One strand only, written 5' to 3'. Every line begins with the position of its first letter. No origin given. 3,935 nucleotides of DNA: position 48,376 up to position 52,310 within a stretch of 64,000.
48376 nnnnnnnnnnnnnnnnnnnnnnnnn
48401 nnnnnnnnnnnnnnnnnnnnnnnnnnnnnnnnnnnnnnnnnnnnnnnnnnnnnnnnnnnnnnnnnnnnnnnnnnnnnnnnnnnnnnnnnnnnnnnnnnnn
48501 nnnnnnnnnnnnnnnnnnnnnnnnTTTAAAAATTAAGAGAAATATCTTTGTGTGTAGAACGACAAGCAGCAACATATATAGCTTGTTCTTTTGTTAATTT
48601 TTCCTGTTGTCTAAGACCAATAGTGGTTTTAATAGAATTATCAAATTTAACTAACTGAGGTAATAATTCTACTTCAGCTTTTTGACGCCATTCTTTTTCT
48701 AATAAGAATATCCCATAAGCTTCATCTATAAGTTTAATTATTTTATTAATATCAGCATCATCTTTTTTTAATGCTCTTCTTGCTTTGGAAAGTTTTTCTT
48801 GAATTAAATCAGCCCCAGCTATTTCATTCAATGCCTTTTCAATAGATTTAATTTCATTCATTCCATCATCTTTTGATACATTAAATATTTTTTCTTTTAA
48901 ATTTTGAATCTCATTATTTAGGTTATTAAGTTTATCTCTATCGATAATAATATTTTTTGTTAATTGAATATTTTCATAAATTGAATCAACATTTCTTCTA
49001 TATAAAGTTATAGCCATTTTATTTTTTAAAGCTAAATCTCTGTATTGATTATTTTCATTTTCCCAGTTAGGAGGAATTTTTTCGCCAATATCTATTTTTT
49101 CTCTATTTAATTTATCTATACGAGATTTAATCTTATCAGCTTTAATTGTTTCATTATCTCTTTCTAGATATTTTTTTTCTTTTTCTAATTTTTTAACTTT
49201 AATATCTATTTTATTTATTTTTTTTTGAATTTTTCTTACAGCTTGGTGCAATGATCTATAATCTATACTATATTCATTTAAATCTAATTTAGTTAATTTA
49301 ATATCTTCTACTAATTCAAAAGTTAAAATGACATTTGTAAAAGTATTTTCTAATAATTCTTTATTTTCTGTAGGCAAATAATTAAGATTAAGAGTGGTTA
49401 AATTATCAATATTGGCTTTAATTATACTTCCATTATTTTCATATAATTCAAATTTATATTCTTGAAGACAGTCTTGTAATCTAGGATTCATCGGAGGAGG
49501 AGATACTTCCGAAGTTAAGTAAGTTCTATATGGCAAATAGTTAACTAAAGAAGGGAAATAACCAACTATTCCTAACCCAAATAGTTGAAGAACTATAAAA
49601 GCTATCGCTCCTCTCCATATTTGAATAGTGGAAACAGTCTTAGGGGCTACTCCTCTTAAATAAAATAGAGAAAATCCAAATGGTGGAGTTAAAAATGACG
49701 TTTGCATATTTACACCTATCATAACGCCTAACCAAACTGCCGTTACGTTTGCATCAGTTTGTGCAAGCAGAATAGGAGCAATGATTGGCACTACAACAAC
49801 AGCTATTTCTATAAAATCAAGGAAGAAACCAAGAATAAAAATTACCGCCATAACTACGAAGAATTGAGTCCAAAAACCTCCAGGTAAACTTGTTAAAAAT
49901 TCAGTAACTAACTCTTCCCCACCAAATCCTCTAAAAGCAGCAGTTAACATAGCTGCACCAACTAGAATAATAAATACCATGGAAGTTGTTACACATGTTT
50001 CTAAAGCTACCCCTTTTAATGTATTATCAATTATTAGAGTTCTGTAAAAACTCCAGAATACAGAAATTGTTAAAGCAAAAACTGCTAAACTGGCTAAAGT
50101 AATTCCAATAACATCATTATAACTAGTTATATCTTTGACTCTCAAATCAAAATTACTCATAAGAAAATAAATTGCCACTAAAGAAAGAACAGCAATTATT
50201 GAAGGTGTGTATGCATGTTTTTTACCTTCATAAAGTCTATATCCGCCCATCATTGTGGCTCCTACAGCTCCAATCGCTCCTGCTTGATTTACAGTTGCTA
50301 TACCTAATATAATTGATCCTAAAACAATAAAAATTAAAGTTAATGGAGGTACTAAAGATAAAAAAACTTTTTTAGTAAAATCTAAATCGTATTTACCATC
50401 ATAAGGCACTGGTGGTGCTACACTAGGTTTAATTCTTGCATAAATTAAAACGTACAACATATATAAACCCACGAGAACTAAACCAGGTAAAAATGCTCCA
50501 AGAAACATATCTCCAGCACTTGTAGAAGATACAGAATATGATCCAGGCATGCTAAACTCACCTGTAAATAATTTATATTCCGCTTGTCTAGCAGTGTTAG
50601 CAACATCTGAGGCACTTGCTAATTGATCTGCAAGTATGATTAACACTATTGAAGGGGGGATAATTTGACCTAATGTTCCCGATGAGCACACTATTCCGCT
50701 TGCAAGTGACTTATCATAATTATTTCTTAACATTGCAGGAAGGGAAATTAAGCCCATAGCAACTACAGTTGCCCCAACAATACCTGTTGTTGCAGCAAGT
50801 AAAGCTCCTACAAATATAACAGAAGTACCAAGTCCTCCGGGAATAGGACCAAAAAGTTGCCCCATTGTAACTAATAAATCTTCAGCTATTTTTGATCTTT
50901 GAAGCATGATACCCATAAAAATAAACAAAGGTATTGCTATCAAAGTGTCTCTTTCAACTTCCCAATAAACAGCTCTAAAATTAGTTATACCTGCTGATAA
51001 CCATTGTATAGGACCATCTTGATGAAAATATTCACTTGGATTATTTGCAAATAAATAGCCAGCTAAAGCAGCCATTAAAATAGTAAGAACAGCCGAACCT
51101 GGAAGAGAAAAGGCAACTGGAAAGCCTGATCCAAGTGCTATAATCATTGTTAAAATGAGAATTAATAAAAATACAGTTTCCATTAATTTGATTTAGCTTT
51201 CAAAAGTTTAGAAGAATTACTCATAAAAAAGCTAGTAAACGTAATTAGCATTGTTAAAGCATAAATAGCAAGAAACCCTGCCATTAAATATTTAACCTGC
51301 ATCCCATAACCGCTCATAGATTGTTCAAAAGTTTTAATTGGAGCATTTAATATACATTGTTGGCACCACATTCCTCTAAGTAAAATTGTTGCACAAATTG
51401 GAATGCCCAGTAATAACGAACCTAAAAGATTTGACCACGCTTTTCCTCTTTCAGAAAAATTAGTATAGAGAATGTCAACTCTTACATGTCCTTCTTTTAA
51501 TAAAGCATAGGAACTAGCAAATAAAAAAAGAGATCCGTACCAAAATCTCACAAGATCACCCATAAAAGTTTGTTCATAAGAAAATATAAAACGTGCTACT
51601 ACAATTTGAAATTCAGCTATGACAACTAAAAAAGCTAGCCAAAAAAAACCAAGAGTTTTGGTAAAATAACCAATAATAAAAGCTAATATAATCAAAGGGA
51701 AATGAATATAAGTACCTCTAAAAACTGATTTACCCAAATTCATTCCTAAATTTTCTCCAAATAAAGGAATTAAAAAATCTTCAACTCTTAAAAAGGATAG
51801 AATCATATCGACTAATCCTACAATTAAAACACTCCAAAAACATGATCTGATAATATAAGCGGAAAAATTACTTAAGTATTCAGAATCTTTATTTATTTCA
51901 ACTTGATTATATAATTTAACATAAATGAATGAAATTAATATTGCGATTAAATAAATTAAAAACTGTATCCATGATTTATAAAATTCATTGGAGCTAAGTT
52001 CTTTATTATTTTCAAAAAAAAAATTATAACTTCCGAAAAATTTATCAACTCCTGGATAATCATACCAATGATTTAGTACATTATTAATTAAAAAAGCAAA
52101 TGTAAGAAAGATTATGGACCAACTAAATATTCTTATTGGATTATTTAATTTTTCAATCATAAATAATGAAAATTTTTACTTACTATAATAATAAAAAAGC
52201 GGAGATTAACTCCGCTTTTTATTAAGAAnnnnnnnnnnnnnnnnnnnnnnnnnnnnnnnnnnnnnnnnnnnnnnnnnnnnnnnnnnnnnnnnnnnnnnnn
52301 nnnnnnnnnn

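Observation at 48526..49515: TRAP large permease fused to a ~330-residue coiled-coil-rich soluble domain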

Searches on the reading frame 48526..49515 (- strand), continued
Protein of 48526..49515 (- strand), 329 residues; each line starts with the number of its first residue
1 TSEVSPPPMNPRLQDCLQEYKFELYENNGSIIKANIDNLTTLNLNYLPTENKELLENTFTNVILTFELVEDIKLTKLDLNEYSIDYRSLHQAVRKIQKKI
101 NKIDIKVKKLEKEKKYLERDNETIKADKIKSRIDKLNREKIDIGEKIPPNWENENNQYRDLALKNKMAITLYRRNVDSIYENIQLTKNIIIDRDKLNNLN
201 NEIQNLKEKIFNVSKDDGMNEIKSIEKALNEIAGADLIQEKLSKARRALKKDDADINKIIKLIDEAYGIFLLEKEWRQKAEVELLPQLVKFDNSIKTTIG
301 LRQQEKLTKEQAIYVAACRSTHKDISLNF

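Call 68: search_protein_families(library=pfam, alignment_id=A3, max_evalue=1)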
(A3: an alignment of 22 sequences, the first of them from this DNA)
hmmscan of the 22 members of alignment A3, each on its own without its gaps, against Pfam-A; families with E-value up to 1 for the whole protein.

A. member 1, seq(329 aa): 7 families
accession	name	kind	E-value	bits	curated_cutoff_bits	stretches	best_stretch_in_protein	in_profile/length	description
PF10046.14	BLOC1_2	-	0.013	16.3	33.4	1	73-137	9-71/96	Biogenesis of lysosome-related organelles complex-1 subunit 2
PF13655.11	RVT_N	-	0.05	14.4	28.1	0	83-103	3-23/83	N-terminal domain of reverse transcriptase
PF10906.13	Mrx7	-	0.23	12.1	22.8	1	88-122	13-50/66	MIOREX complex component 7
PF20663.3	COG4_N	-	0.37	11.3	27.3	1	71-124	3-56/107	Conserved oligomeric Golgi complex subunit 4, N-terminal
PF07889.17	DUF1664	-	0.45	11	34.6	0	70-105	87-122/124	Protein of unknown function (DUF1664)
PF04728.18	LPP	-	0.54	11.1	29.1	0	195-216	1-22/53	Lipoprotein leucine-zipper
PF04791.21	LMBR1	-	0.99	8.6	31.9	0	94-230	194-307/510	LMBR1-like membrane protein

B. families by the number of members that match (of 22 scanned): 157 families (the first 25 are shown)
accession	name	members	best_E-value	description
PF07303.18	Occludin_ELL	6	0.00043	Occludin homology domain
PF10046.14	BLOC1_2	4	0.013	Biogenesis of lysosome-related organelles complex-1 subunit 2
PF17675.6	APG6_N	4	0.019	Apg6 coiled-coil region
PF06009.19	Laminin_II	4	0.029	Laminin Domain II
PF04977.20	DivIC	3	0.013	Septum formation initiator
PF20663.3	COG4_N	3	0.023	Conserved oligomeric Golgi complex subunit 4, N-terminal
PF16326.10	ABC_tran_CTD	3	0.051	ABC transporter C-terminal domain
PF05266.19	DUF724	3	0.2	Protein of unknown function (DUF724)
PF20492.3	ERM_helical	2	0.00016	Ezrin/radixin/moesin, alpha-helical domain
PF00261.25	Tropomyosin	2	0.0008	Tropomyosin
PF09787.14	Golgin_A5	2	0.0012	Golgin subfamily A member 5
PF25764.1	KIF21A_4th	2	0.0017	KIF21A-like domain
PF05531.17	NPV_P10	2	0.0022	Nucleopolyhedrovirus P10 protein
PF10473.14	CENP-F_leu_zip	2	0.0025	Leucine-rich repeats of kinetochore protein Cenp-F/LEK1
PF19220.6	Rod_CreS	2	0.0026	Crescentin, rod domain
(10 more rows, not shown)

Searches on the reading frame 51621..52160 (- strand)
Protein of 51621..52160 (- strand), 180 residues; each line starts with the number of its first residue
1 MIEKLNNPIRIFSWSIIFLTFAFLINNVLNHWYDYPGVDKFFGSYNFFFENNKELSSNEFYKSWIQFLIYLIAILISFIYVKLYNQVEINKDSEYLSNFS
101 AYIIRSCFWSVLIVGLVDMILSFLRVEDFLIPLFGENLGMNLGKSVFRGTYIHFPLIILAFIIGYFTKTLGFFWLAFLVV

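Call 71: find_related_loci(query=A5, collection=metagenome_contigs, flank=6000)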
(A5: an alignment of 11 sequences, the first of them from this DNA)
Query A5 (180 aa) in metagenome_contigs; peptide patterns used: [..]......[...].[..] (x = any residue, [..] = any of these).
600 stretches matched a pattern (row limit reached: there are more); 429 encode a relative of the query (tblastn E <= 1e-3); the best 80 are kept; 80 distinct loci.
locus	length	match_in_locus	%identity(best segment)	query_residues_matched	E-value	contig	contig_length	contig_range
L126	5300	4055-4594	95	1-180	2e-111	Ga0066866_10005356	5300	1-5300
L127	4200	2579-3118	95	1-180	7e-112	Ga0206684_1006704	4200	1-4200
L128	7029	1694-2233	95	1-180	5e-111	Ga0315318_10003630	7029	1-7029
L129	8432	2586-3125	94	1-180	8e-110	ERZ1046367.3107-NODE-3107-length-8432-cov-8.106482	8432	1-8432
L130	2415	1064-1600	82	1-180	8e-100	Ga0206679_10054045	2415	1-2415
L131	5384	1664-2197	80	3-180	2e-96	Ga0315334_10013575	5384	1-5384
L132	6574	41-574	80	3-180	1e-95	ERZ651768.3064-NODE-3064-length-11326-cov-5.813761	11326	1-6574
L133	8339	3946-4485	76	1-180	5e-90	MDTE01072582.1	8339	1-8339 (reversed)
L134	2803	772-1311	74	1-180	2e-90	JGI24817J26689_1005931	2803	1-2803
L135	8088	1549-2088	72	1-180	5e-87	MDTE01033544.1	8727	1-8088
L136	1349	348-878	53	4-180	3e-60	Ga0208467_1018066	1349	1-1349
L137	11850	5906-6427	47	9-180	5e-50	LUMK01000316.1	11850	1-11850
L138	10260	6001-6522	47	9-180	5e-50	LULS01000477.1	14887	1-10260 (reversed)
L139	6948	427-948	47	9-180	4e-49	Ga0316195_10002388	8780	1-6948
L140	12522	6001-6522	47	9-180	7e-49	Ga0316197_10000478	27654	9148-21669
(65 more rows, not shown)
